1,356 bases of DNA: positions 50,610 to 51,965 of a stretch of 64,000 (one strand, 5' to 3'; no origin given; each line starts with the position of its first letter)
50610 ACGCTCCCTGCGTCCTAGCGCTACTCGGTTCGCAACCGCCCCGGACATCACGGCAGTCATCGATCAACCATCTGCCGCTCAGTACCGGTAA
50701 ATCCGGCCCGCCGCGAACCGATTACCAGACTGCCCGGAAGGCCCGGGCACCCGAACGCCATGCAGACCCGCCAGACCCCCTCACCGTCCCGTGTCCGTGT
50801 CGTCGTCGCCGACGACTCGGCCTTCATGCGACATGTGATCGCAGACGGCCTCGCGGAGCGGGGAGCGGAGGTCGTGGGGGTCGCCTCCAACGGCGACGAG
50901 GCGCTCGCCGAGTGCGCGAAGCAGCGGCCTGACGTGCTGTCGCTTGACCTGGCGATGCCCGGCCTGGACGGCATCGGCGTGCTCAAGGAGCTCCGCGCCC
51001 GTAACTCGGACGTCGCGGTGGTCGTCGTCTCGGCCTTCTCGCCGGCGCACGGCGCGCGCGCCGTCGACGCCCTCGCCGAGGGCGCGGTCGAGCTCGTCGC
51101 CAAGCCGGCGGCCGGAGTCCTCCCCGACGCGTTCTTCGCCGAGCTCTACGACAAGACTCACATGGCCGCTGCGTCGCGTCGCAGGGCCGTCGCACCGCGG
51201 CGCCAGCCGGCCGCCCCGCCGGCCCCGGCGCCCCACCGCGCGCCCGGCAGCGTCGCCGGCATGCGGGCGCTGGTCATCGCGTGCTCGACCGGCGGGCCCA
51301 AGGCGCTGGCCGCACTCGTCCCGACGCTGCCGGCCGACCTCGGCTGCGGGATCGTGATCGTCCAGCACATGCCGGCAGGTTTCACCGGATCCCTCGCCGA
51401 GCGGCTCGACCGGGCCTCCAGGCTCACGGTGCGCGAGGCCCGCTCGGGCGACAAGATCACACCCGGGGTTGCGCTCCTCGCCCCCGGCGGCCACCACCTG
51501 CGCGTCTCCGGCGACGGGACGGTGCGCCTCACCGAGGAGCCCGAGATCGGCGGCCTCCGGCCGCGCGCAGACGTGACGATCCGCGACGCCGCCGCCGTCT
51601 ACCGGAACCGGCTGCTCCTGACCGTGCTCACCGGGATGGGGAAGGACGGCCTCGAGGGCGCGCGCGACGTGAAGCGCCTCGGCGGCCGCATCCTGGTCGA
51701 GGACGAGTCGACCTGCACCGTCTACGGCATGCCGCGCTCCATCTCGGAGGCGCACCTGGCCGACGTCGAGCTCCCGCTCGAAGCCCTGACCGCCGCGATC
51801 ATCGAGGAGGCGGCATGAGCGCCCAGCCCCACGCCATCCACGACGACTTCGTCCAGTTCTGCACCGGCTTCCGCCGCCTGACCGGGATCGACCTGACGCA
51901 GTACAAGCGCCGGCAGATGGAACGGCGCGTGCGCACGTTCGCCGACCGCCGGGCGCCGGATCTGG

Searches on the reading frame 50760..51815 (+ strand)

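Call 35: search_protein_families(library=pfam, proteins=[window:50760-51815:+])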
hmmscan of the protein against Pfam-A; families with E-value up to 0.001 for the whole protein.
window:50760-51815:+ (352 aa): 2 families
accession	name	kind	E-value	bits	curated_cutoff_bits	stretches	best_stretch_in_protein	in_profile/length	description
PF01339.22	CheB_methylest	-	2.1e-57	194.1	24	1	172-347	2-174/174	CheB methylesterase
PF00072.30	Response_reg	-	1.5e-20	73.9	30.2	1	14-117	1-101/111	Response regulator receiver domain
